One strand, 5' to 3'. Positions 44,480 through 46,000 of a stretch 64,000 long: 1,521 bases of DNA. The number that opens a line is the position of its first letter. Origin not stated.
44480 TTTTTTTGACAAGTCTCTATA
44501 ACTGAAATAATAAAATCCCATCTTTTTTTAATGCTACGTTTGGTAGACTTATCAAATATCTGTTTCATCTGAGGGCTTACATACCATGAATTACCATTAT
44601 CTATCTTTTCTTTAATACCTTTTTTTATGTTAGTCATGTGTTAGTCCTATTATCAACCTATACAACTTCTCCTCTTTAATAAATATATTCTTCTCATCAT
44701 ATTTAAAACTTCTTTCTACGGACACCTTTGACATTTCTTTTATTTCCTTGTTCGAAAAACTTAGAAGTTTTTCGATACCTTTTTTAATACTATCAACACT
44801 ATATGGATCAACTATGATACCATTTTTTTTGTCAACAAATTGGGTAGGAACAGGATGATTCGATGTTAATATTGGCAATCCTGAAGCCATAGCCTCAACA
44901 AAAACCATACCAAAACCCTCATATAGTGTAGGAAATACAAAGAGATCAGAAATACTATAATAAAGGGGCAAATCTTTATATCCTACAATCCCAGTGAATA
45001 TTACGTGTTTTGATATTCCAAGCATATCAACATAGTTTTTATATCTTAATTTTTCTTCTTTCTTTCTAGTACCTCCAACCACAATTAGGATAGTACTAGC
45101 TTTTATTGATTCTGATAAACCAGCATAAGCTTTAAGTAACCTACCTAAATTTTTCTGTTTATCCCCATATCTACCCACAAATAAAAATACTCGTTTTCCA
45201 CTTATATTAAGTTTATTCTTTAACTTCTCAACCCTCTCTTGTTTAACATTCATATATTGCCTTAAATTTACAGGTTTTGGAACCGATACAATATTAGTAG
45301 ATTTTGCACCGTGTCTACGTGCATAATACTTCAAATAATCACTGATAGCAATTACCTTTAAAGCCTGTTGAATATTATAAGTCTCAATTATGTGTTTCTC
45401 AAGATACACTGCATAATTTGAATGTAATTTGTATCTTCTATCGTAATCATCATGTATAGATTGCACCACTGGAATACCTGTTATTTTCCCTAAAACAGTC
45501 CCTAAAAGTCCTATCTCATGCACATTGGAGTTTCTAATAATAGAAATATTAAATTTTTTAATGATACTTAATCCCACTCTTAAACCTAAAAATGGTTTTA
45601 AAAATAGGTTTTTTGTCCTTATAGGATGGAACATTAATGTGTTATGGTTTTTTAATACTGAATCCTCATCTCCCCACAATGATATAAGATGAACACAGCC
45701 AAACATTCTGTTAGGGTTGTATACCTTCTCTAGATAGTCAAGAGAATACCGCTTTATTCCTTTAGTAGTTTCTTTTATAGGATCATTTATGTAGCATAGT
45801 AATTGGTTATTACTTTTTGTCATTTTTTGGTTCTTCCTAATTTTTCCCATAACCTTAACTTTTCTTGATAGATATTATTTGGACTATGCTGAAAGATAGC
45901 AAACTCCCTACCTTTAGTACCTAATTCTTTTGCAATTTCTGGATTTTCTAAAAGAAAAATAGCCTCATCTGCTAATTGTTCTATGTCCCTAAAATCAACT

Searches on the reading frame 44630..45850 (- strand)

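Call 8: search_protein_families(library=pfam, proteins=[window:44630-45850:-], max_evalue=0.01)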
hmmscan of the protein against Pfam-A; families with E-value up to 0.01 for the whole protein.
window:44630-45850:- (406 aa): 6 families
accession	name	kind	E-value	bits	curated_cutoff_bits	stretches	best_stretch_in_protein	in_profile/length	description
PF00534.26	Glycos_transf_1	-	1.1e-38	132.9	26.4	1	208-366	3-159/172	Glycosyl transferases group 1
PF13692.12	Glyco_trans_1_4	-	5.5e-29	101.7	27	1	220-364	2-141/142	Glycosyl transferases group 1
PF20706.3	GT4-conflict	-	7.9e-11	42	26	1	132-331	113-312/385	Family 4 Glycosyltransferase in conflict systems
PF13439.12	Glyco_transf_4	-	1.5e-09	38.6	28.5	1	71-197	42-169/170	Glycosyltransferase Family 4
PF13579.12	Glyco_trans_4_4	-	0.00021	22.1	29.7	1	113-191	82-156/158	Glycosyl transferase 4-like domain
PF13477.12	Glyco_trans_4_2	-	0.0029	18.2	23.4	1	53-169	27-138/139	Glycosyl transferase 4-like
